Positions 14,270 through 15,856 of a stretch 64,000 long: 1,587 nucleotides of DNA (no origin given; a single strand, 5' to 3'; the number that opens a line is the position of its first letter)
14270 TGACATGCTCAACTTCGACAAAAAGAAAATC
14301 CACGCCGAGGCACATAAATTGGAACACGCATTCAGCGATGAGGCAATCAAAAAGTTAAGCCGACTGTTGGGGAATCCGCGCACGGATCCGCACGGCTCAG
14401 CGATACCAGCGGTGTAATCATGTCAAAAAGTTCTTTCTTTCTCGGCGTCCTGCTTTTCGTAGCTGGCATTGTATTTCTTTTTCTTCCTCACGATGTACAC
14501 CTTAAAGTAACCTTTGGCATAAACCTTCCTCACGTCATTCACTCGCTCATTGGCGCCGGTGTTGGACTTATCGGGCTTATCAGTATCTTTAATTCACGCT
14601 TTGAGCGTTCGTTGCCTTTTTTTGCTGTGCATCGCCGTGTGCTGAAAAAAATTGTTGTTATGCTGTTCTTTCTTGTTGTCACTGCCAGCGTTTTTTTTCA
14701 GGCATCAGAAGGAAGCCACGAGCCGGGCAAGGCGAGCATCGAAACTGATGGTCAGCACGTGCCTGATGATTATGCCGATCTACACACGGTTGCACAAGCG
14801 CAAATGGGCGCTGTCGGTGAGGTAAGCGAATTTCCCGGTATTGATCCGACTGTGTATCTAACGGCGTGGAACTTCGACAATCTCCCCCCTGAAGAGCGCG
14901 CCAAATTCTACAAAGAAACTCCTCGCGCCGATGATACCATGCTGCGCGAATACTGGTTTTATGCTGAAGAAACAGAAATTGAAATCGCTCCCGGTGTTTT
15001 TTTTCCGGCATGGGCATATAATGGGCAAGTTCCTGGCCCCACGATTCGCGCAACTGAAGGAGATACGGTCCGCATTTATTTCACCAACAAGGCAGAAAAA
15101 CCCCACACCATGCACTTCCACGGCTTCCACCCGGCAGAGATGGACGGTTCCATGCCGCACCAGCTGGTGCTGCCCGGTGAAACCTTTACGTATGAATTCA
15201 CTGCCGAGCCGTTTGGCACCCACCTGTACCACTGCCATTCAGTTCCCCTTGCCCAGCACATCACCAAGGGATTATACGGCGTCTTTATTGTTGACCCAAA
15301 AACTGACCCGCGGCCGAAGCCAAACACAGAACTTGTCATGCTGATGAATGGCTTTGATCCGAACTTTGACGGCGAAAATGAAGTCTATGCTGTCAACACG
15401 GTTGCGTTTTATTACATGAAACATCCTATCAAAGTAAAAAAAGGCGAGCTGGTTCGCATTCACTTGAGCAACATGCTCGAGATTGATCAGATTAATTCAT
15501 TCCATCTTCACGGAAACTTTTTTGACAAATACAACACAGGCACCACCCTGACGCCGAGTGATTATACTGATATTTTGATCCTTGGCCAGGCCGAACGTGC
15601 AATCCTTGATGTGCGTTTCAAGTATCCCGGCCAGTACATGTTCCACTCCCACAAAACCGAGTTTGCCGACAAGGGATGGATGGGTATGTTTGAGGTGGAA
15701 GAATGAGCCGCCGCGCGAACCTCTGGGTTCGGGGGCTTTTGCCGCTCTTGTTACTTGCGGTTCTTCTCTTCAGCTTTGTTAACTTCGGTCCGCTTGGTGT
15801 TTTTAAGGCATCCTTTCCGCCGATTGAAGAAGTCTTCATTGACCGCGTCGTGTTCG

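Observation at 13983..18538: Putatively DtxR-autoregulated five-gene metal operon pairing a multicopper oxidase and CuA-like cupredoxin with ZIP and NRAMP importers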

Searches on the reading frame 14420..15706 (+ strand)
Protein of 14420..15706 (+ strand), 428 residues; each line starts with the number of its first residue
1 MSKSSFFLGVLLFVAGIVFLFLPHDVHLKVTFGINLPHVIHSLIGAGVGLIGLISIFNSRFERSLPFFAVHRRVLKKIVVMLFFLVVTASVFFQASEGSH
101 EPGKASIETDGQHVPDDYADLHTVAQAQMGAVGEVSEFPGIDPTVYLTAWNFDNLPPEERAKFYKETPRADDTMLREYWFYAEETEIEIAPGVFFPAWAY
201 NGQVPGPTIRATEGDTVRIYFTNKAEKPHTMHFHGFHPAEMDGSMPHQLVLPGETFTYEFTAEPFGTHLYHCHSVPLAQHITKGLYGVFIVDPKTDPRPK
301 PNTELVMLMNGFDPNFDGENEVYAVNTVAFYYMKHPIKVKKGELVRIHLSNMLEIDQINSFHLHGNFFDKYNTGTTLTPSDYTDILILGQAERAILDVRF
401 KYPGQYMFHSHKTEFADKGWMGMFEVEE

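Call 4: search_protein_families(library=pfam, proteins=[window:14420-15706:+], max_evalue=0.01)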
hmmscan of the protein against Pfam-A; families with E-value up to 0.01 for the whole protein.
window:14420-15706:+ (428 aa): 2 families
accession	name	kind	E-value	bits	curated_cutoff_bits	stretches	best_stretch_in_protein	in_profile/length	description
PF07732.21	Cu-oxidase_3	-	9.6e-31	106.8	21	1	186-295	6-118/119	Multicopper oxidase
PF07731.20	Cu-oxidase_2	-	2.8e-28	98.8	20.4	2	299-427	4-134/137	Multicopper oxidase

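Call 5: search_protein_families(library=ncbifam, proteins=[window:14420-15706:+], max_evalue=0.01)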
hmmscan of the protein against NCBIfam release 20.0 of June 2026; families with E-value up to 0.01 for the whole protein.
window:14420-15706:+ (428 aa): 10 families
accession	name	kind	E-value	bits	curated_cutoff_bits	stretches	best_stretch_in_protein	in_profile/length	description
TIGR02376.1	Cu_nitrite_red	equivalog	2.2e-28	99.6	296.3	2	180-295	32-148/326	copper-containing nitrite reductase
TIGR01480.1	copper_res_A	subfamily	1.7e-27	96.2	478.95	2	192-309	61-178/593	copper resistance system multicopper oxidase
NF008205.1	PRK10965.1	equivalog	2.9e-19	69.3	525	2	195-295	65-167/529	multicopper oxidase CueO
TIGR03388.1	ascorbase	equivalog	1.6e-18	66.7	614.8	1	199-295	24-123/542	L-ascorbate oxidase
TIGR03389.1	laccase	equivalog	8.2e-13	48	558.9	1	200-310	27-142/539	laccase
NF008135.0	PRK10883.1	equivalog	5.3e-09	35.1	581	1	196-294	66-166/471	cell division protein FtsP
TIGR03390.1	ascorbOXfungal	equivalog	2.8e-07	29.4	445.35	1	200-317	32-153/538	L-ascorbate oxidase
TIGR04246.1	nitrous_NosZ_Gp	equivalog_domain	2.4e-06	26.1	625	1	208-282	500-569/578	Sec-dependent nitrous-oxide reductase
NF045554.1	AmiPhnlOxPhsA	equivalog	5.5e-06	25.2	950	1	197-231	45-79/581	O-aminophenol oxidase PhsA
NF052460.1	L-NosZ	equivalog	0.0024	16.5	700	0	207-291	393-478/480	clade III lactonase-type nitrous-oxide reductase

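Call 9: find_homologous_proteins(query=window:14420-15706:+, max_evalue=1e-10)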
Query window:14420-15706:+ (428 aa): 7817 proteins with E <= 1e-10 among 8000 candidates; the best 120 are listed.
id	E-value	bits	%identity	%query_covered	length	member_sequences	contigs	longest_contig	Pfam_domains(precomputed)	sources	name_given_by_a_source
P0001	2.4e-211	721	95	75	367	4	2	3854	PF07731.21,PF07732.22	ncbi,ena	-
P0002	3.9e-168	578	60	100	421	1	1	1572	PF07731.21,PF07732.22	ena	-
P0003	6.5e-164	564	57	96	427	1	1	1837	PF07731.21,PF07732.22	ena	-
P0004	8.3e-160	551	72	73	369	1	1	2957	PF07731.21,PF07732.22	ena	-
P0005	2.5e-158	546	64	84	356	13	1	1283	PF07731.21,PF07732.22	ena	-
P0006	2.6e-156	539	64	84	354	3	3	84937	PF07731.21,PF07732.22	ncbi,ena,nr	ncbi:MAG: multicopper oxidase domain-containing protein [Nanoarchaeota archaeon]|nr:multicopper oxid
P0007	3.6e-156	539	72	73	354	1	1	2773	PF07731.21,PF07732.22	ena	-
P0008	4.8e-156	538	72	73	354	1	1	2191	PF07731.21,PF07732.22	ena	-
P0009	2.5e-155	536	55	100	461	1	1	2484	PF07731.21,PF07732.22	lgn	-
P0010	3.6e-155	535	65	82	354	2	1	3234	PF07731.21,PF07732.22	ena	-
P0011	5.7e-155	535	66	82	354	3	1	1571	PF07731.21,PF07732.22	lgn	-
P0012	9.2e-155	534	71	73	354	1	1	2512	PF07731.21,PF07732.22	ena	-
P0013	1.1e-154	534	54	100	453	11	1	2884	PF07731.21,PF07732.22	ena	-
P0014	1.7e-154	533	55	98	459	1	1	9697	PF07731.21,PF07732.22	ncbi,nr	ncbi:MAG: multicopper oxidase domain-containing protein [Nanoarchaeota archaeon]|nr:multicopper oxid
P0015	5.2e-154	532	69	73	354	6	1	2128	PF07731.21,PF07732.22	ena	-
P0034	5.9e-151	521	69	72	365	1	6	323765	PF07731.21,PF07732.22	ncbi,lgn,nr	ncbi:multicopper oxidase domain-containing protein [Candidatus Woesearchaeota archaeon]|nr:multicopp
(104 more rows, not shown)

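Call 10: find_encoding_contigs(protein=window:14420-15706:+, flank=6000, max_places=4)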
Protein window:14420-15706:+ (428 aa): 1 contig read that carries it; 1 place shown.
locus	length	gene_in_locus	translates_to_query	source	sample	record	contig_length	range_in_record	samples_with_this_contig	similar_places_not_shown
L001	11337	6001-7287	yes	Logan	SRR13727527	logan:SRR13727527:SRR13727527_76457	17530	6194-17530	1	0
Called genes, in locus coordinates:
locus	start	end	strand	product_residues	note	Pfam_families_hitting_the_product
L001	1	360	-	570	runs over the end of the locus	PF14716:HHH_8, PF14520:HHH_5, PF14792:DNA_pol_B_palm (weak), PF14791:DNA_pol_B_thumb, PF02811:PHP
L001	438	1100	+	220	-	-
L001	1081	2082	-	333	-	PF01866:Diphthamide_syn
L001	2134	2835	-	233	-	PF00970:FAD_binding_6, PF00175:NAD_binding_1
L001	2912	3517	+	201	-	PF00081:Sod_Fe_N, PF02777:Sod_Fe_C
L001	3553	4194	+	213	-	PF08984:DUF1858, PF01521:Fe-S_biosyn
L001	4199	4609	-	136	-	PF01850:PIN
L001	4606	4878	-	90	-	-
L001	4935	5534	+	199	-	-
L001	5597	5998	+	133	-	PF01325:Fe_dep_repress, PF02742:Fe_dep_repr_C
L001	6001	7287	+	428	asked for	PF07731:Cu-oxidase_2, PF07732:Cu-oxidase_3, PF07731:Cu-oxidase_2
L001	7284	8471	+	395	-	PF02535:Zip (weak)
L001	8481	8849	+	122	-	PF13473:Cupredoxin_1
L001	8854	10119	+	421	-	PF01566:Nramp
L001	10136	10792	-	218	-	PF00730:HhH-GPD, PF00633:HHH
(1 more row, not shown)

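Call 11: find_encoding_contigs(protein=P0034, flank=6000, max_places=3)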
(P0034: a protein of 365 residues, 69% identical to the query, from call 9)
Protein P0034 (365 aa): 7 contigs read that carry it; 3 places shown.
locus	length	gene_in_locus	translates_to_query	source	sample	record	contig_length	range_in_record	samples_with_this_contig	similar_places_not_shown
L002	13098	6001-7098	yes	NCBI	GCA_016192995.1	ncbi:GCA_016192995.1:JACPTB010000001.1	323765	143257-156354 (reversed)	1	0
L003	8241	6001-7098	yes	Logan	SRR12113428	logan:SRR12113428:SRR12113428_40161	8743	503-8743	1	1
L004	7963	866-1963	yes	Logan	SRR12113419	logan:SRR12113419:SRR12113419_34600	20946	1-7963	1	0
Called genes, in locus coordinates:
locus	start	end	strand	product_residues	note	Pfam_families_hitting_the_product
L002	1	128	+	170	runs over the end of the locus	PF01965:DJ-1_PfpI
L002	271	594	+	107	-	-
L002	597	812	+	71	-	-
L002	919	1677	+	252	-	PF13230:GATase_4, PF13522:GATase_6 (weak)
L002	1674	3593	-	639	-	PF04542:Sigma70_r2, PF04539:Sigma70_r3, PF04545:Sigma70_r4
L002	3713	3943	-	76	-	PF04255:DUF433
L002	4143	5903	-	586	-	-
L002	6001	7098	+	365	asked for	PF07731:Cu-oxidase_2, PF07732:Cu-oxidase_3, PF07731:Cu-oxidase_2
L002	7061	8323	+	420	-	PF02535:Zip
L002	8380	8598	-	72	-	-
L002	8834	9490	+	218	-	-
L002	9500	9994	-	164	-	PF00186:DHFR_1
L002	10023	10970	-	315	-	PF08843:AbiEii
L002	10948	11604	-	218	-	-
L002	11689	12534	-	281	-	PF00303:Thymidylat_synt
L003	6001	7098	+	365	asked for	PF07731:Cu-oxidase_2, PF07732:Cu-oxidase_3, PF07731:Cu-oxidase_2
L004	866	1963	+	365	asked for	PF07731:Cu-oxidase_2, PF07732:Cu-oxidase_3, PF07731:Cu-oxidase_2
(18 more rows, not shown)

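Call 12: find_encoding_contigs(protein=P0006, flank=6000, max_places=3)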
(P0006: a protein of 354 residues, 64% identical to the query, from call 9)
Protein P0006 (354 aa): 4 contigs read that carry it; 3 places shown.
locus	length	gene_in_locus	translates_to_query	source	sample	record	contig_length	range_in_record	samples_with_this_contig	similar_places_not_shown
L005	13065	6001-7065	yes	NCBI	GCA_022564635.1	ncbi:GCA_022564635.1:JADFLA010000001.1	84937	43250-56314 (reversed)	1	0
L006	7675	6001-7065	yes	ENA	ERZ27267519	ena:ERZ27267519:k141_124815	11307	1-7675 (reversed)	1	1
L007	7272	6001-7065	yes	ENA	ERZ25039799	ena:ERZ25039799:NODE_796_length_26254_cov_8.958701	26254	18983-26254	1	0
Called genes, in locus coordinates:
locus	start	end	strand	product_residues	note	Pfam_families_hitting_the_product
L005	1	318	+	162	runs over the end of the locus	-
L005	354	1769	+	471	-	PF02934:GatB_N, PF02637:GatB_Yqey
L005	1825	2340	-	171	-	PF01965:DJ-1_PfpI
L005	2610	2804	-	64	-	-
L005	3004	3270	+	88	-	PF04014:MazE_antitoxin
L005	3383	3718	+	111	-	PF13470:PIN_3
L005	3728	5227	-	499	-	PF02789:Peptidase_M17_N, PF00883:Peptidase_M17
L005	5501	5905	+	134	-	PF01325:Fe_dep_repress, PF09339:HTH_IclR (faint), PF13545:HTH_Crp_2 (weak), PF02742:Fe_dep_repr_C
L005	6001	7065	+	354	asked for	PF07732:Cu-oxidase_3, PF07731:Cu-oxidase_2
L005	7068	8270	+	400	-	PF02535:Zip (weak)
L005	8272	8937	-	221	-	PF00730:HhH-GPD, PF00633:HHH (faint)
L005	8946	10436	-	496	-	PF06762:LMF1, PF25179:LMF1_C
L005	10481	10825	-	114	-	-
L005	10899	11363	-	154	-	PF08534:Redoxin, PF00578:AhpC-TSA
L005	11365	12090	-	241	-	PF22175:Ogg-HhH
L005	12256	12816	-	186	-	PF01596:Methyltransf_3, PF01135:PCMT (weak), PF05175:MTS (weak), PF13847:Methyltransf_31, PF13578:Methyltransf_24, PF13649:Methyltransf_25, PF07279:DUF1442 (weak)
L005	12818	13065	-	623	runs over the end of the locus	PF00317:Ribonuc_red_lgN, PF02867:Ribonuc_red_lgC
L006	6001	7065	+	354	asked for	PF07732:Cu-oxidase_3, PF07731:Cu-oxidase_2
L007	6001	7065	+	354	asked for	PF07732:Cu-oxidase_3, PF07731:Cu-oxidase_2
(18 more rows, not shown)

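Call 17: find_related_loci(query=A1, collection=genome_contigs, flank=5000)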
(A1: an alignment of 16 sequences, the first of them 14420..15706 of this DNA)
Query A1 (428 aa) in genome_contigs; peptide patterns used: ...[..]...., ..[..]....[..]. (x = any residue, [..] = any of these).
600 stretches matched a pattern (row limit reached: there are more); 582 encode a relative of the query (tblastn E <= 1e-3); the best 80 are kept; 80 distinct loci.
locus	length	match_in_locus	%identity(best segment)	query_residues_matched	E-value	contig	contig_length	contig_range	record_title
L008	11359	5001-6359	54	1-428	6e-159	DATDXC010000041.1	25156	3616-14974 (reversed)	MAG TPA_asm: Candidatus Nanoarchaeia archaeon isolate SMAG_U8128 k141_402196, whole genome shotgun sequence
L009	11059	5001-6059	64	70-428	3e-157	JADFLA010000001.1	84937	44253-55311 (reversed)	MAG: Nanoarchaeota archaeon isolate B4T1B8 B4T1B8_NODE331, whole genome shotgun sequence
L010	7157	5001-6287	55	8-428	3e-153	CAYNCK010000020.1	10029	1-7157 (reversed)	MAG TPA_asm: uncultured Methanosarcinales archaeon isolate binchicken_co203_103 genome assembly, contig: k141_545301, wh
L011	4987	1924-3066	61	46-428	3e-154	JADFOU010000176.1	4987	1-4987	MAG: candidate division TA06 bacterium isolate B6T1B8 B6T1B8_NODE37887, whole genome shotgun sequence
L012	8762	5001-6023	63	85-428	2e-147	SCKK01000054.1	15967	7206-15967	Candidatus Neomarinimicrobiota bacterium strain TS1B10-2 T1B10-2_1847, whole genome shotgun sequence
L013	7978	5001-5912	69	125-428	2e-147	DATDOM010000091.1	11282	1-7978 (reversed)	MAG TPA_asm: Candidatus Nanoarchaeia archaeon isolate SMAG_U7894 k141_2323760, whole genome shotgun sequence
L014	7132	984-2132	57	63-428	3e-146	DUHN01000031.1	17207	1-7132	MAG TPA_asm: Candidatus Woesearchaeota archaeon isolate UBA12027 contig_2618, whole genome shotgun sequence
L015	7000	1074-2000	66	120-428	7e-145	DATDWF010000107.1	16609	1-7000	MAG TPA_asm: Candidatus Nanoarchaeia archaeon isolate SMAG_U8103 k141_617624, whole genome shotgun sequence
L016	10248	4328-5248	67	121-428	7e-145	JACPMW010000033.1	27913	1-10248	MAG: Candidatus Woesearchaeota archaeon isolate NC_groundwater_559_Ag_S-0.1um_40_64 S35_SO-1_scaffold_97956, whole genom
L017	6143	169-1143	66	106-428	4e-144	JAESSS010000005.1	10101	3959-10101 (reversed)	MAG: Candidatus Gracilibacteria bacterium isolate NORP293 CoAssembly_320639, whole genome shotgun sequence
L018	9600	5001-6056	60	76-428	2e-143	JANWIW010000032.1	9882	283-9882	MAG: Candidatus Paceibacterota bacterium isolate CRAIB_MAG51 c_000000111720, whole genome shotgun sequence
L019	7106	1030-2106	58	75-428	2e-143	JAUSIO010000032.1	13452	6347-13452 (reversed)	MAG: bacterium isolate E14_metabat.bin.253 E14_k141_1267012, whole genome shotgun sequence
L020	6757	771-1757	63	99-428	2e-142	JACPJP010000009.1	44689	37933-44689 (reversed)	MAG: Candidatus Woesearchaeota archaeon isolate NC_groundwater_471_Ag_B-0.1um_36_15 S34_3B_scaffold_58571, whole genome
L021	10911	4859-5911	58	63-428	8e-142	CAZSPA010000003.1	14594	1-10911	MAG TPA_asm: uncultured Candidatus Saccharibacteria bacterium isolate SRP269290_co2_317 genome assembly, contig: NODE_46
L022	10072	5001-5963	63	107-428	2e-139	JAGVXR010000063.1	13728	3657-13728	Candidatus Woesearchaeota archaeon isolate RIFCSPHIGHO2_01_FULL_38_11 rifcsphigho2_01_scaffold_43363, whole genome shotg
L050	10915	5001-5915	63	120-427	1e-126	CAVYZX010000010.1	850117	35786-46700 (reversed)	MAG: uncultured Acidobacteriota bacterium isolate MFD02242.bin.1.362 genome assembly, contig: contig_1416, whole genome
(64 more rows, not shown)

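Call 24: search_solved_structures(query=window:14420-15706:+, max_evalue=0.00001)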
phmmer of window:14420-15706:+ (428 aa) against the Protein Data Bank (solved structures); distinct sequences matched with E-value up to 0.00001: 241 (the best 60 are shown).
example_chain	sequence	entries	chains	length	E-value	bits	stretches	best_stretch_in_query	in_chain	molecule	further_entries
3gdc_A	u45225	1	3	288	3.2e-101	342.7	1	169-427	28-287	Multicopper oxidase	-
7rab_A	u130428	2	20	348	1.7e-95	323.8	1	121-427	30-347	multicopper oxidase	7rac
9cck_C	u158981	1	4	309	8.7e-53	183.1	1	176-427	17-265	Copper-containing nitrite reductase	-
9cck_A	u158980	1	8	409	2e-52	181.9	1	176-427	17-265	Copper-containing nitrite reductase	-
2zwn_A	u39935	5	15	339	7.9e-34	120.6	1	176-413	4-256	two-domain type laccase | Multicopper oxidase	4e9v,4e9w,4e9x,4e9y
3g5w_A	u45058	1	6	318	3.5e-33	118.5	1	176-414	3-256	Multicopper oxidase type 1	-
9kwt_A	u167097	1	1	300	5.2e-30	108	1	182-428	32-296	Copper-containing nitrite reductase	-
9kws_A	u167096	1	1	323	7.5e-30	107.5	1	182-428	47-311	Copper-containing nitrite reductase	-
3wia_A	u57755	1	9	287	8.8e-30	107.3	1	182-428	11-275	Nitrite reductase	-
3wkq_A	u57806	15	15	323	1.4e-29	106.7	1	182-428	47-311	Nitrite reductase | Copper-containing nitrite reductase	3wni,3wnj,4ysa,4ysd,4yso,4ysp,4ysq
3wi9_A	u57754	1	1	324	1.4e-29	106.6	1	182-428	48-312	Nitrite reductase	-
3x1e_A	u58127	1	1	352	1.9e-29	106.2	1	182-428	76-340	Nitrite reductase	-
4kns_A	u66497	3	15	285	6.7e-29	104.4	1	181-420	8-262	Multicopper oxidase type 1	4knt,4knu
9kwv_A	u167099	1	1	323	1.6e-28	103.1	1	182-428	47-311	Copper-containing nitrite reductase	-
9kwu_A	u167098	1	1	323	1.7e-28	103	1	182-428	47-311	Copper-containing nitrite reductase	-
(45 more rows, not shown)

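Call 27: search_solved_structures(query=window:14420-15706:+, max_evalue=1e-60, show_alignments=2)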
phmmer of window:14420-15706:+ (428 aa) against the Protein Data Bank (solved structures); distinct sequences matched with E-value up to 1e-60: 2.
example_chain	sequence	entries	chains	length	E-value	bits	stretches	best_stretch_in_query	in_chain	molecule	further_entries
3gdc_A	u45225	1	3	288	3.2e-101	342.7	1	169-427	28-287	Multicopper oxidase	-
7rab_A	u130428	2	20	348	1.7e-95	323.8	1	121-427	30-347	multicopper oxidase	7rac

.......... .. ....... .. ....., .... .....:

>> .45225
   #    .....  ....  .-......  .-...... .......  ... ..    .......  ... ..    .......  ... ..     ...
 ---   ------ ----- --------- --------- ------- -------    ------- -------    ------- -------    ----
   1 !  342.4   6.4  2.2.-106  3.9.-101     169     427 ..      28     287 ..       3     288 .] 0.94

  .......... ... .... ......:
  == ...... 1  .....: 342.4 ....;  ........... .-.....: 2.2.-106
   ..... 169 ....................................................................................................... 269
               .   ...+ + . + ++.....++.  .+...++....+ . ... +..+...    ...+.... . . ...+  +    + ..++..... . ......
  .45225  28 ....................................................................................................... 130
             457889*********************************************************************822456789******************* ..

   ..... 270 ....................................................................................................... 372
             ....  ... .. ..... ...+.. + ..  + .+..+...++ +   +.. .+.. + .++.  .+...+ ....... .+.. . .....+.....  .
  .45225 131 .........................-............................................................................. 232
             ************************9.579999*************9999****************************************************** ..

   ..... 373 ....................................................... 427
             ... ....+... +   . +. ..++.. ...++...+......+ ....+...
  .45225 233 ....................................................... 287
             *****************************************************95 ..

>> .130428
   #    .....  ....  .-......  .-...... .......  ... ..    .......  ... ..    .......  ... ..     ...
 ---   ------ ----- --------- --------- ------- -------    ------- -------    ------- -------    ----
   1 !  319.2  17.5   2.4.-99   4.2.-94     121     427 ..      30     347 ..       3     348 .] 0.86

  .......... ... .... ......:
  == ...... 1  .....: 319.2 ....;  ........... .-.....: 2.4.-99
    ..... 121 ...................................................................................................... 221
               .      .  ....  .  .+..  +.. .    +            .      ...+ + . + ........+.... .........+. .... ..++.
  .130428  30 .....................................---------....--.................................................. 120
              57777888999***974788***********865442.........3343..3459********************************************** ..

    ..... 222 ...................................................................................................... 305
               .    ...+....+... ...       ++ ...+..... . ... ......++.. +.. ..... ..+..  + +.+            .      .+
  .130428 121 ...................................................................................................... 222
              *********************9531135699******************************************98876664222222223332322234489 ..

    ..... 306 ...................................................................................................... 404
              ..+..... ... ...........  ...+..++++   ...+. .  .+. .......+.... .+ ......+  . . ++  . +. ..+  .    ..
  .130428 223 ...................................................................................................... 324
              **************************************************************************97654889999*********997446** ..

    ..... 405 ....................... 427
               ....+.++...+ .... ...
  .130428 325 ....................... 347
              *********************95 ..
